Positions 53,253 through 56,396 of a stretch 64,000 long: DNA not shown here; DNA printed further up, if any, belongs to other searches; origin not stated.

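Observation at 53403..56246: Full-length P-type ATPase homolog in which every catalytic signature is degenerate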

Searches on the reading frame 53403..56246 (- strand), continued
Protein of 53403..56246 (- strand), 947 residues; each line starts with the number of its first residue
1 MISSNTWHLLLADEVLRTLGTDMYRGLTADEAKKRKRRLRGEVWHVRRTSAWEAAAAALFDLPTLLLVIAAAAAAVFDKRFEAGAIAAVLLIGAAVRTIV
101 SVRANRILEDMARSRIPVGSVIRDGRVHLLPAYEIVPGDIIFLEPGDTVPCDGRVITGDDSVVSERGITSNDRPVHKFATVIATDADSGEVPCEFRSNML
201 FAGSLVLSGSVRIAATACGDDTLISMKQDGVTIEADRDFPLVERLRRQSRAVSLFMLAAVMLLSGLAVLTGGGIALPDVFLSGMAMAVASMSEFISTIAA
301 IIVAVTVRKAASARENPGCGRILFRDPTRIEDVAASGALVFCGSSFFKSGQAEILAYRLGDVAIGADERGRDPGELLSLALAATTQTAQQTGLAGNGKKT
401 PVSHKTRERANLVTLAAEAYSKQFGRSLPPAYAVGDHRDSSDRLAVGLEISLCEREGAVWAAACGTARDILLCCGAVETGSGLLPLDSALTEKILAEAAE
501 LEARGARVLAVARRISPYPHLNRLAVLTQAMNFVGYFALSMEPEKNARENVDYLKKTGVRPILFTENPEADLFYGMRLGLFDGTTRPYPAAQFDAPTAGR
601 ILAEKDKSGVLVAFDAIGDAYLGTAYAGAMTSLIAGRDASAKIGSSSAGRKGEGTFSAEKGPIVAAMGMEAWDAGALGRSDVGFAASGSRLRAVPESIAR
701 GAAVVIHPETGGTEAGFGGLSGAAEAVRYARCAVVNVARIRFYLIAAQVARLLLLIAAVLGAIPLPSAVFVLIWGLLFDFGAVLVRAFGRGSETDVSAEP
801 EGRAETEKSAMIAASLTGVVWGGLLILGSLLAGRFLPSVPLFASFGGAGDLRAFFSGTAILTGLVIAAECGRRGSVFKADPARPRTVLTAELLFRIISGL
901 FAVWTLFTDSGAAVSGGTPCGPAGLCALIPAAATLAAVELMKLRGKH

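Call 44: find_encoding_contigs(protein=P0139, flank=7000, max_places=1)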
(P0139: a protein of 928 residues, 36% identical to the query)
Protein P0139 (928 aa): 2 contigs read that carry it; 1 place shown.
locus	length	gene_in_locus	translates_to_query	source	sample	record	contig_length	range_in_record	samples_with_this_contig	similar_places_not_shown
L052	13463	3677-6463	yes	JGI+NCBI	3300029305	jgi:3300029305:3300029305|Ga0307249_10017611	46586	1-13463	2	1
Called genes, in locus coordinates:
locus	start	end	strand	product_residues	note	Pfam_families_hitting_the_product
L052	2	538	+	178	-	?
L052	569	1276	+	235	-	PF02674:Colicin_V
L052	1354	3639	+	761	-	PF13191:AAA_16 (weak), PF00004:AAA, PF17871:AAA_lid_9, PF00158:Sigma54_activat (weak), PF00004:AAA, PF07724:AAA_2, PF07728:AAA_5, PF10431:ClpB_D2-small, +9 more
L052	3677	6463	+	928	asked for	PF00690:Cation_ATPase_N (weak), PF00122:E1-E2_ATPase, PF13246:Cation_ATPase, PF00689:Cation_ATPase_C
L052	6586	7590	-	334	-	PF16227:DUF4886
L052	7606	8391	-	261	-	PF16227:DUF4886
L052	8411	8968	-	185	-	PF00156:Pribosyltran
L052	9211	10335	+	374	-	PF01408:GFO_IDH_MocA, PF02894:GFO_IDH_MocA_C, PF22725:GFO_IDH_MocA_C3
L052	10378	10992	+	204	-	PF01121:CoaE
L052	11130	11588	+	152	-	PF01464:SLT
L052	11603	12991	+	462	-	PF02127:Peptidase_M18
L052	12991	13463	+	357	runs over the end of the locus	PF03462:PCRF, PF00472:RF-1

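Call 45: find_encoding_contigs(protein=P0149, flank=7000, max_places=1)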
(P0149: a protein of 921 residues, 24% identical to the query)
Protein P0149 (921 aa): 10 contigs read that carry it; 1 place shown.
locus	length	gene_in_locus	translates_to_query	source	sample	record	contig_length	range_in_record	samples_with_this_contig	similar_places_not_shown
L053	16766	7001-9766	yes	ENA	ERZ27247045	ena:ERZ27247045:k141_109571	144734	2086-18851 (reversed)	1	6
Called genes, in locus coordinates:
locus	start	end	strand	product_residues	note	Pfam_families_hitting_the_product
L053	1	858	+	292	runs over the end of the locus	PF02463:SMC_N (faint), PF00005:ABC_tran, PF13304:AAA_21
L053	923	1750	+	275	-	PF02361:CbiQ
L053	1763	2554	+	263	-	PF01416:PseudoU_synth_1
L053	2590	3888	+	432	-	PF18975:DUF5711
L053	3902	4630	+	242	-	PF02674:Colicin_V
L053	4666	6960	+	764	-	PF05621:TniB (weak), PF13191:AAA_16 (weak), PF00004:AAA, PF17871:AAA_lid_9, PF07724:AAA_2, PF00004:AAA, PF07728:AAA_5, PF10431:ClpB_D2-small, +9 more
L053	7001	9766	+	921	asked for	PF00690:Cation_ATPase_N, PF00122:E1-E2_ATPase, PF13246:Cation_ATPase (weak)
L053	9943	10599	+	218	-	PF10609:ParA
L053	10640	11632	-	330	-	PF01212:Beta_elim_lyase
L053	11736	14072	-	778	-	PF13802:Gal_mutarotas_2, PF01055:Glyco_hydro_31_2nd, PF21365:Glyco_hydro_31_3rd, PF17137:DUF5110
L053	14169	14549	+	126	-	-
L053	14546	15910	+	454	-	PF08486:SpoIID (faint), PF01471:PG_binding_1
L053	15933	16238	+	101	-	PF01471:PG_binding_1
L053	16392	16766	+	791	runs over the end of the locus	PF02861:Clp_N, PF23569:NBD_SMAX1, PF00004:AAA, PF17871:AAA_lid_9, PF00004:AAA, PF07724:AAA_2, PF07728:AAA_5, PF10431:ClpB_D2-small, +13 more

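Call 46: find_encoding_contigs(protein=P0144, flank=7000, max_places=1)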
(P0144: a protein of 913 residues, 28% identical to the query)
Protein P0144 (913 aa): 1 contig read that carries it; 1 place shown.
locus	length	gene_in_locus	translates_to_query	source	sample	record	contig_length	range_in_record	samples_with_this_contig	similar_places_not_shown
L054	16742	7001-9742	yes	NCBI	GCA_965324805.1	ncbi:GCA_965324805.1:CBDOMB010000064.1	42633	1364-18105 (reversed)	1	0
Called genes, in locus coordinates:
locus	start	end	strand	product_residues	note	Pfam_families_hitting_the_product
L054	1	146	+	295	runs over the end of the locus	PF00005:ABC_tran, PF02463:SMC_N, PF13304:AAA_21 (faint)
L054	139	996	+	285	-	PF00005:ABC_tran, PF02463:SMC_N (faint), PF13304:AAA_21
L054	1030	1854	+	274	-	PF02361:CbiQ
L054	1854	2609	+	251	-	PF01416:PseudoU_synth_1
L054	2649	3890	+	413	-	PF18975:DUF5711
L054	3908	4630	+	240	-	PF02674:Colicin_V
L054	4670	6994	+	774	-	PF13191:AAA_16 (weak), PF00004:AAA, PF17871:AAA_lid_9, PF00158:Sigma54_activat (weak), PF07724:AAA_2, PF00004:AAA, PF07728:AAA_5, PF10431:ClpB_D2-small, +11 more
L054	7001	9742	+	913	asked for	PF00690:Cation_ATPase_N, PF00122:E1-E2_ATPase, PF00689:Cation_ATPase_C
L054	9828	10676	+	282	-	PF01656:CbiA, PF10609:ParA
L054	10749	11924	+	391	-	PF01408:GFO_IDH_MocA, PF02894:GFO_IDH_MocA_C, PF22725:GFO_IDH_MocA_C3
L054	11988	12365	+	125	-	-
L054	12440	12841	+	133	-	-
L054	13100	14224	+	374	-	PF00005:ABC_tran, PF08402:TOBE_2 (weak)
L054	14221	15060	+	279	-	PF00528:BPD_transp_1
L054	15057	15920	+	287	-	PF00528:BPD_transp_1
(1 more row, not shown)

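Call 47: find_encoding_contigs(protein=P0143, flank=7000, max_places=1)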
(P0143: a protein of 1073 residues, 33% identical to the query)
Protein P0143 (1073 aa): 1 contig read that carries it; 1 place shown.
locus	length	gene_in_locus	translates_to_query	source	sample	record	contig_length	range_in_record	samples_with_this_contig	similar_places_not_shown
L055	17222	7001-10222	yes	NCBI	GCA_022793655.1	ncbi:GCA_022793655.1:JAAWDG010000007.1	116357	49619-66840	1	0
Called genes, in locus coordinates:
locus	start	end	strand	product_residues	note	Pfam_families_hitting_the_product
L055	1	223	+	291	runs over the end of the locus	PF00005:ABC_tran, PF02463:SMC_N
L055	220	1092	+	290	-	PF00005:ABC_tran, PF02463:SMC_N (weak), PF13304:AAA_21 (weak)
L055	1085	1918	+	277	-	PF02361:CbiQ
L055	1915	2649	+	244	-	PF01416:PseudoU_synth_1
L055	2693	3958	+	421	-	PF18975:DUF5711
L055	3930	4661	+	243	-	PF02674:Colicin_V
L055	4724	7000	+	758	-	PF05621:TniB (weak), PF13191:AAA_16 (weak), PF00004:AAA, PF17871:AAA_lid_9, PF00004:AAA, PF07724:AAA_2, PF07728:AAA_5, PF10431:ClpB_D2-small, +13 more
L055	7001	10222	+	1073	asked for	PF00690:Cation_ATPase_N, PF00122:E1-E2_ATPase, PF13246:Cation_ATPase (weak), PF00689:Cation_ATPase_C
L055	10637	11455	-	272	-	PF10609:ParA, PF01656:CbiA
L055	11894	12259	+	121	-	PF07085:DRTGG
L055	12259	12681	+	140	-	PF13581:HATPase_c_2, PF02518:HATPase_c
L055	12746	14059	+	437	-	PF12838:Fer4_7, PF13187:Fer4_9, PF13237:Fer4_10, PF25160:LdpA_Fe-S-bd (weak), PF00037:Fer4, PF12837:Fer4_6, PF02906:Fe_hyd_lg_C, PF04060:FeS, +3 more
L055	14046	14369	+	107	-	-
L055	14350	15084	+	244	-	PF02811:PHP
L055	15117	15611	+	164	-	PF01257:2Fe-2S_thioredx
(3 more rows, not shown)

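Call 67: find_encoding_contigs(protein=P0152, flank=7000, max_places=1)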
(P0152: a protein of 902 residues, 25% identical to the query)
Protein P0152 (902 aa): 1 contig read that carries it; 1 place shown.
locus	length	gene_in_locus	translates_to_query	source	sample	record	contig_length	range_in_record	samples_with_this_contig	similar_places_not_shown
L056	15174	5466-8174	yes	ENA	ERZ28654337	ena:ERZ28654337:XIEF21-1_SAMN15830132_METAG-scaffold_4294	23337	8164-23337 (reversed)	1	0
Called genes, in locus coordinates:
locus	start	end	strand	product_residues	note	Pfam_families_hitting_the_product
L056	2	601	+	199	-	?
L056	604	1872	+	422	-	PF18975:DUF5711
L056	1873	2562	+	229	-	PF02674:Colicin_V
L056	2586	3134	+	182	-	PF01066:CDP-OH_P_transf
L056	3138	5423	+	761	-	PF13191:AAA_16 (weak), PF13401:AAA_22 (weak), PF00004:AAA, PF17871:AAA_lid_9, PF07724:AAA_2, PF00004:AAA, PF07728:AAA_5, PF10431:ClpB_D2-small, +8 more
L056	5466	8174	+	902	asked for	PF00690:Cation_ATPase_N (weak), PF00122:E1-E2_ATPase, PF13246:Cation_ATPase, PF00689:Cation_ATPase_C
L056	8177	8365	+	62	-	PF08984:DUF1858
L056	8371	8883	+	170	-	PF01741:MscL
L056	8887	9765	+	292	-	PF00480:ROK (faint), PF01869:BcrAD_BadFG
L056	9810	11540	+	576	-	PF07973:tRNA_SAD, PF00587:tRNA-synt_2b, PF03129:HGTP_anticodon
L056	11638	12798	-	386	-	PF16822:ALGX (weak), PF14286:DHHW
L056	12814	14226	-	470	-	PF03062:MBOAT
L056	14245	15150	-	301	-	PF04468:PSP1, PF28472:PSP1_3rd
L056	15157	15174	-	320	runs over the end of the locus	PF13177:DNA_pol3_delta2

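Call 68: find_encoding_contigs(protein=P0134, flank=7000, max_places=1)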
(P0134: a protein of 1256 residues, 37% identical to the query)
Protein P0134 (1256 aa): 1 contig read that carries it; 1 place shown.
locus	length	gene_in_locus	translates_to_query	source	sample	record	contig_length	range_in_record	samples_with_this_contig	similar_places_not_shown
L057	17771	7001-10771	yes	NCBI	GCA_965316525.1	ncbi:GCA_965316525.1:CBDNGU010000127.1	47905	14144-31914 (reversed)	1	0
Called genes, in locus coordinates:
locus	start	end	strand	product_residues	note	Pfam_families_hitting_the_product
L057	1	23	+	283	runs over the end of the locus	PF02463:SMC_N, PF13175:AAA_15 (weak), PF00005:ABC_tran, PF13304:AAA_21 (faint)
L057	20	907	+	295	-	PF00005:ABC_tran, PF02463:SMC_N (faint), PF13304:AAA_21 (weak)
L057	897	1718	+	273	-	PF02361:CbiQ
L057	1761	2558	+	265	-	PF01416:PseudoU_synth_1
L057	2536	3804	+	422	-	PF18975:DUF5711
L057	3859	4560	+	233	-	PF02674:Colicin_V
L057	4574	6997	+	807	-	PF05621:TniB, PF13191:AAA_16 (weak), PF00004:AAA, PF17871:AAA_lid_9, PF00004:AAA, PF07724:AAA_2, PF07728:AAA_5, PF10431:ClpB_D2-small, +12 more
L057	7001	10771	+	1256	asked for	PF00690:Cation_ATPase_N (weak), PF00122:E1-E2_ATPase, PF13246:Cation_ATPase, PF00689:Cation_ATPase_C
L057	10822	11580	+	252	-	PF06271:RDD, PF16697:Yop-YscD_cpl (faint), PF00498:FHA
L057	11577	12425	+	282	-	PF11449:ArsP_2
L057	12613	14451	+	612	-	PF00009:GTP_EFTU, PF01926:MMR_HSR1 (weak), PF22042:EF-G_D2 (weak), PF03144:GTP_EFTU_D2, PF00679:EFG_C, PF21018:BipA_C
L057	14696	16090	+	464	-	PF01336:tRNA_anti-codon, PF00152:tRNA-synt_2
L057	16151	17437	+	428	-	PF12897:Asp_aminotransf, PF00155:Aminotran_1_2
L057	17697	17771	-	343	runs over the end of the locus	PF00793:DAHP_synth_1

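Call 78: search_protein_representatives(alignment_id=A4)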
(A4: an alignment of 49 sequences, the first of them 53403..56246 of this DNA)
Query: 49 sequences, 914 profile positions. Proteins with E-value up to 0.001 (for the whole library): 64617; up to 1e-10: 31848; up to 1e-30: 10990. The best 150 are listed.
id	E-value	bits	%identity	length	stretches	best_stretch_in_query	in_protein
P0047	0.0e+00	1145.3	-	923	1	1-911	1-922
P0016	0.0e+00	1127.7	-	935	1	1-904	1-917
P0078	0.0e+00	1107.2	-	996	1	1-913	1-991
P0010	0.0e+00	1090.0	-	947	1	1-905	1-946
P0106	0.0e+00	1082.7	-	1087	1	1-908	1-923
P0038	0.0e+00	1062.2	-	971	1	1-907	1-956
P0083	0.0e+00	1055.6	-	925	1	1-908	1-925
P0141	0.0e+00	1033.4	-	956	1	1-905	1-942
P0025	0.0e+00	1033.1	-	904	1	1-910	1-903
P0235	0.0e+00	1020.6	-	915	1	1-909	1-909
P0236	0.0e+00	1014.2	-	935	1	4-913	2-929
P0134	4.3e-297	1004.6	-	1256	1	4-908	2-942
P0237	3.3e-296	1001.7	-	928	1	1-905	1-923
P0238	6.3e-295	997.4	-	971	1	1-913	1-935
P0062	7.0e-295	997.3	-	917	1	1-906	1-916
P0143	4.1e-292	988.1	-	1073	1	5-910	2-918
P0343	3.3e-139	482.1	-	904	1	1-908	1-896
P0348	7.8e-137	474.3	-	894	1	1-897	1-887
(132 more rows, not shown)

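Call 81: find_encoding_contigs(protein=P0343, flank=6000, max_places=2)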
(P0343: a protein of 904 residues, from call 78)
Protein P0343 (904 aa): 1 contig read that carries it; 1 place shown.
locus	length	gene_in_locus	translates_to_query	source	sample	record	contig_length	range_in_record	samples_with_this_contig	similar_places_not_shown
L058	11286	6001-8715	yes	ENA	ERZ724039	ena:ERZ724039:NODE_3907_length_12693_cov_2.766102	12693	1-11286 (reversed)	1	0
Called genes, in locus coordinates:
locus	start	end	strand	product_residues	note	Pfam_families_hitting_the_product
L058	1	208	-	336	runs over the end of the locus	PF01408:GFO_IDH_MocA, PF02894:GFO_IDH_MocA_C, PF22725:GFO_IDH_MocA_C3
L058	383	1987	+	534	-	PF02776:TPP_enzyme_N, PF00205:TPP_enzyme_M, PF02775:TPP_enzyme_C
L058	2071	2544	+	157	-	PF12840:HTH_20, PF01022:HTH_5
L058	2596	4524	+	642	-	PF00122:E1-E2_ATPase, PF00702:Hydrolase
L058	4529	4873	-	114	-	PF01476:LysM, PF23457:LysM2_NFP (weak), PF01476:LysM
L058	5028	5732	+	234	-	PF03006:HlyIII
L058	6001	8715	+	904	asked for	PF00690:Cation_ATPase_N, PF00122:E1-E2_ATPase, PF00702:Hydrolase, PF13246:Cation_ATPase, PF00689:Cation_ATPase_C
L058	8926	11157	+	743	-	PF03413:PepSY (faint), PF14620:YPEB_PepSY1-2 (faint), PF16244:DUF4901, PF00395:SLH (weak)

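Call 82: find_encoding_contigs(protein=P0348, flank=7000, max_places=2)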
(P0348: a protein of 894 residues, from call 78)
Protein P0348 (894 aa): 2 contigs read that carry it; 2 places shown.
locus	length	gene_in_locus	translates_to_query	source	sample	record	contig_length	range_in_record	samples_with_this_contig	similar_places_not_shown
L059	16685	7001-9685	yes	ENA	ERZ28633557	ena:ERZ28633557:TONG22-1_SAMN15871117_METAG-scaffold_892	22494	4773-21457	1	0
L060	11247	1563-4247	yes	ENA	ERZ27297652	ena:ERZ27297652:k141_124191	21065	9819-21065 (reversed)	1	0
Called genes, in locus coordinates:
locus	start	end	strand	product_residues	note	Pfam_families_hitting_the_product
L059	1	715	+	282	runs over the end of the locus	PF02463:SMC_N (weak), PF00005:ABC_tran, PF13304:AAA_21 (weak)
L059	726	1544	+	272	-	PF02361:CbiQ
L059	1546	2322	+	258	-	PF01416:PseudoU_synth_1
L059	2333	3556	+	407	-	PF18975:DUF5711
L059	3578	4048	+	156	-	PF02674:Colicin_V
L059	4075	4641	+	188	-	PF01066:CDP-OH_P_transf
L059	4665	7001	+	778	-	PF05621:TniB (weak), PF13191:AAA_16 (weak), PF00004:AAA, PF17871:AAA_lid_9, PF00004:AAA, PF07724:AAA_2, PF07728:AAA_5, PF10431:ClpB_D2-small, +13 more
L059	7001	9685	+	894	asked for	PF00690:Cation_ATPase_N, PF00122:E1-E2_ATPase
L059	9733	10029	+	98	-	PF05239:PRC (weak)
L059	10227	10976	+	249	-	PF00318:Ribosomal_S2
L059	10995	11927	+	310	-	PF00889:EF_TS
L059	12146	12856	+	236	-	PF00696:AA_kinase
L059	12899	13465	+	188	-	PF01765:RRF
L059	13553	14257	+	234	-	PF01255:Prenyltransf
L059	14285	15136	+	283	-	PF01148:CTP_transf_1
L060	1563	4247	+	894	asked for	PF00690:Cation_ATPase_N, PF00122:E1-E2_ATPase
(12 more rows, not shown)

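Call 83: search_protein_families(library=padloc, proteins=[window:53403-56246:-], max_evalue=0.001)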
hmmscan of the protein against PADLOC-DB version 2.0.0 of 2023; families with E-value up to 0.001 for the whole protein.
window:53403-56246:- (947 aa): 0 families
